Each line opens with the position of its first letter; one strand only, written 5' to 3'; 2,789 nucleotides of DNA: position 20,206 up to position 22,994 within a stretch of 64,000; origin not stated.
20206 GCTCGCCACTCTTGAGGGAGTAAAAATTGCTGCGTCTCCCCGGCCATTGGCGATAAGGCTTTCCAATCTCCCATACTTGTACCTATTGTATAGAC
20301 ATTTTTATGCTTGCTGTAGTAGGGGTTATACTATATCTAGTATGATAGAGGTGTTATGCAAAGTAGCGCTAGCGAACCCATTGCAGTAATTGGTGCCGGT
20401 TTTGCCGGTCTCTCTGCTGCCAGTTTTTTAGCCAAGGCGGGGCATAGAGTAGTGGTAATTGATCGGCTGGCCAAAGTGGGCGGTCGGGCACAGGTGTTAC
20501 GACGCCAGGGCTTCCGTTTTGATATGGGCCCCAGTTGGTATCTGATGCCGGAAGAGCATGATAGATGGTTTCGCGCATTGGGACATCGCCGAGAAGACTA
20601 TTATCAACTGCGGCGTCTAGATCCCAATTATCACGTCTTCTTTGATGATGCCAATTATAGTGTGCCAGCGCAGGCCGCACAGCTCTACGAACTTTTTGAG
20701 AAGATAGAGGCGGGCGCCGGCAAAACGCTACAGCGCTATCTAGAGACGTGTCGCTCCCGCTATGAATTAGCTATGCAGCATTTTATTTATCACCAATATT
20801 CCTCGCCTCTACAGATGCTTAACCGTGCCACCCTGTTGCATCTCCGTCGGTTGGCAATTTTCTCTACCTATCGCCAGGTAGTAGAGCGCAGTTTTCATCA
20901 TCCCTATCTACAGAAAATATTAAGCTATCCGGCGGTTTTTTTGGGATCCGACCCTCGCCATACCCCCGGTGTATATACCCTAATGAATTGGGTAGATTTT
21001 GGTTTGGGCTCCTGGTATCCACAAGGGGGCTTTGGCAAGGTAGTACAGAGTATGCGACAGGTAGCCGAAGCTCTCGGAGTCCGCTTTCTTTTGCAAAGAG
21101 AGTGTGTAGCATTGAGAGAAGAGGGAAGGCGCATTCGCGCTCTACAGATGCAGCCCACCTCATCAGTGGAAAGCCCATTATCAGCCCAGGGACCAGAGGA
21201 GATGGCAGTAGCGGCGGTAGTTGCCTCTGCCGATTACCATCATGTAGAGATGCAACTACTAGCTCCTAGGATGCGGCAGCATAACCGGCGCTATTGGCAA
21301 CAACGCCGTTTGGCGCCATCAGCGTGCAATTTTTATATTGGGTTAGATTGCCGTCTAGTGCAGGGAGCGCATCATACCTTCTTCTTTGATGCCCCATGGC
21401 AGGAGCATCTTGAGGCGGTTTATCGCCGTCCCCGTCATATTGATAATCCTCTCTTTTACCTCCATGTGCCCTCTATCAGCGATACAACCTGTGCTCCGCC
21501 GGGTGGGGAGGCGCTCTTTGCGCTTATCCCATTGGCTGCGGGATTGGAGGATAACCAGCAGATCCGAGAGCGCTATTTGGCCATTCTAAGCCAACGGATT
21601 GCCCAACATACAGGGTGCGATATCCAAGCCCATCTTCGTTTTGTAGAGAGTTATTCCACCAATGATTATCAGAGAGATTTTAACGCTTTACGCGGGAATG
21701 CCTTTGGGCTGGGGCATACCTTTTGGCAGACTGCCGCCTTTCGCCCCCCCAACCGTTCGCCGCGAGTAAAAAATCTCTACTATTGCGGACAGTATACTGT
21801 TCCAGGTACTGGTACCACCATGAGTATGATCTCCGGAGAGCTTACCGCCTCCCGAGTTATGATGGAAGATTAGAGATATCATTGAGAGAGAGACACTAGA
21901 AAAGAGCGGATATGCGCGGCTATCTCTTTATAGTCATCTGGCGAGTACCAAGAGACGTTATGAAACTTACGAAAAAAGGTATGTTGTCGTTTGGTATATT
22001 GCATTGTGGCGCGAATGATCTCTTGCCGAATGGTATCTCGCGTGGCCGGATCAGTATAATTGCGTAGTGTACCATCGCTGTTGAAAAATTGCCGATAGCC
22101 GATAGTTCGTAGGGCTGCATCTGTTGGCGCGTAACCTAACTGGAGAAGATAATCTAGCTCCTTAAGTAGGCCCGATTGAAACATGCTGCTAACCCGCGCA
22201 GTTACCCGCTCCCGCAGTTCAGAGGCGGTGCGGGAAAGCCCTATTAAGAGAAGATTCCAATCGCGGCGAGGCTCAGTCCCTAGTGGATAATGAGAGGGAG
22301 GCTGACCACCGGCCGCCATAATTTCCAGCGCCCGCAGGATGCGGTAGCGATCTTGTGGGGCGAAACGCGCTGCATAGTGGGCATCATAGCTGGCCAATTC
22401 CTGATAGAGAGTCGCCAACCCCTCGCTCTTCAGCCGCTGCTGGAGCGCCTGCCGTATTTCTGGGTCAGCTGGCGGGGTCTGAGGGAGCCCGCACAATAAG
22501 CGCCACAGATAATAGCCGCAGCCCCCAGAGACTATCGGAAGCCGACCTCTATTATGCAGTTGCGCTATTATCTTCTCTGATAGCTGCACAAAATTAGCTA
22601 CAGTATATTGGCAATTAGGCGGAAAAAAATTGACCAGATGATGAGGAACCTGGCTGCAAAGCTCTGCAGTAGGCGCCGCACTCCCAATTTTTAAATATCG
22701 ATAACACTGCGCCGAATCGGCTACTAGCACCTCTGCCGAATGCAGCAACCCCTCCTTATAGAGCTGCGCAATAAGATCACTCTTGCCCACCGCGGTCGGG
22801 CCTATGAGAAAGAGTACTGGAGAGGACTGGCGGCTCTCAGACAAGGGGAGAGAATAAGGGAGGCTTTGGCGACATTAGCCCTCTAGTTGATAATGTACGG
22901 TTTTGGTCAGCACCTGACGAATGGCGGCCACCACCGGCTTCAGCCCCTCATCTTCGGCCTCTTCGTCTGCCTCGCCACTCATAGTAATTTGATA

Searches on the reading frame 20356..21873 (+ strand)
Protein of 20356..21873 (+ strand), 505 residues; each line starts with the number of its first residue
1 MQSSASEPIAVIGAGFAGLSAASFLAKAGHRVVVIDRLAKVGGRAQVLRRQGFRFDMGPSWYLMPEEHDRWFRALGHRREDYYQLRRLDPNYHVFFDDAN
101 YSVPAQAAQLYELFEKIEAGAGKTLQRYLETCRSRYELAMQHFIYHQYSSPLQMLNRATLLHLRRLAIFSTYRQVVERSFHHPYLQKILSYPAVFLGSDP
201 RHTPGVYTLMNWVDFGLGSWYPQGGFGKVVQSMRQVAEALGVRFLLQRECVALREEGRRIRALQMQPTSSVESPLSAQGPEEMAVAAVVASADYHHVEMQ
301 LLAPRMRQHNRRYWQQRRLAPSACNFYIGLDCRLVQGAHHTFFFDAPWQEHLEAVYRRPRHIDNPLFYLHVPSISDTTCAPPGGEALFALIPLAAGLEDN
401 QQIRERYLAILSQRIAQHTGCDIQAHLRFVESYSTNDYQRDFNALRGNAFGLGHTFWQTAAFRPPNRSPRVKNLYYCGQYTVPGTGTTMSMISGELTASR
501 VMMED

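Call 22: find_encoding_contigs(protein=window:20356-21873:+, flank=6000, max_places=10)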
Protein window:20356-21873:+ (505 aa): no gene with exactly this product is on record in the collection.

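Call 65: search_protein_families(library=ncbifam, proteins=[window:20356-21873:+])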
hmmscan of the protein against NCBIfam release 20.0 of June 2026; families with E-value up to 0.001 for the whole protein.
window:20356-21873:+ (505 aa): 58 families (the best 25 are shown)
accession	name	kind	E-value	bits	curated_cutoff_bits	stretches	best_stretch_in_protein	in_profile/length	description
NF058655.1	CrtID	equivalog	2.6e-170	567.3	640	1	9-498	1-478/478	bifunctional phytoene desaturase/3,4-desaturase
TIGR02734.1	crtI_fam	subfamily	4.7e-121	404.9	238.1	1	10-503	2-490/504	phytoene desaturase family protein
NF042421.1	hydcarot_desat_CrtD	equivalog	7.9e-54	182.9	500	1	10-500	5-482/487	1-hydroxycarotenoid 3,4-desaturase CrtD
NF045637.1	carotdesatCrtDProt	equivalog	1.6e-46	158.9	580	1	9-503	1-484/485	1-hydroxycarotenoid 3,4-desaturase CrtD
TIGR02733.1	desat_CrtD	equivalog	8.2e-16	57.7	549.7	1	8-61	3-56/492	C-3',4' desaturase CrtD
TIGR02730.1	carot_isom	equivalog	2.8e-13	49.5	586.9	1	10-61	4-55/493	carotenoid isomerase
TIGR03467.1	HpnE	equivalog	7.1e-13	48.6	283.05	1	9-59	1-53/430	hydroxysqualene dehydroxylase HpnE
NF005548.0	PRK07208.1-4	equivalog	7.4e-12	44.6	389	1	7-108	4-102/488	hypothetical protein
NF005560.0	PRK07233.1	equivalog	1e-10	41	252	1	9-55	3-49/435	hypothetical protein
NF005547.0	PRK07208.1-3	equivalog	2.2e-09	36.6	380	1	7-60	5-58/465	hypothetical protein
NF005545.0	PRK07208.1-1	equivalog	2.2e-08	32.9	451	1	8-64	9-66/504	hypothetical protein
NF009410.0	PRK12771.1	subfamily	4.4e-08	32.2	516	1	5-43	137-175/566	NAD(P)-binding protein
TIGR03315.1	Se_ygfK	equivalog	9.7e-08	29.9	835.3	1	4-46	535-577/1012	putative selenate reductase subunit YgfK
NF009409.0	PRK12770.1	subfamily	1.4e-07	30.9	343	1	5-43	17-55/360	putative glutamate synthase subunit beta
NF045689.1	BCarotKetCrtO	equivalog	5e-07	28.7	1000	0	9-45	6-42/563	beta-carotene ketolase CrtO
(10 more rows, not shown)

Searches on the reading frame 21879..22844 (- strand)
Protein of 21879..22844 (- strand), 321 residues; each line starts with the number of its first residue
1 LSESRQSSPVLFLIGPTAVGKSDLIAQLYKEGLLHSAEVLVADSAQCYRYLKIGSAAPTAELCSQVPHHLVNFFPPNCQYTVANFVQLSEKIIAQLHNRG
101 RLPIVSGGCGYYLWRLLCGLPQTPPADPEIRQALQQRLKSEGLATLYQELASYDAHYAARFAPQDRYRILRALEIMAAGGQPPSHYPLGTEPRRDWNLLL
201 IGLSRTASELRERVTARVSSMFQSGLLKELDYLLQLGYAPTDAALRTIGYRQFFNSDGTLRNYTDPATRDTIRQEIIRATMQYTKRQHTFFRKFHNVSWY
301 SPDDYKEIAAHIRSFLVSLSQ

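Call 20: search_protein_families(library=pfam, proteins=[window:21879-22844:-])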
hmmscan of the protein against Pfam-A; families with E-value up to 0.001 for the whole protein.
window:21879-22844:- (321 aa): 3 families
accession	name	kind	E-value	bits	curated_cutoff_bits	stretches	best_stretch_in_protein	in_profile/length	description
PF01715.23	IPPT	-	7.8e-67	225.9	23.6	1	46-293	1-242/243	IPP transferase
PF01745.22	IPT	-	3.8e-05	23.6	20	1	12-61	5-51/233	Isopentenyl transferase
PF13191.12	AAA_16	-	0.00025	22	32.6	0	5-102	21-104/167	AAA ATPase domain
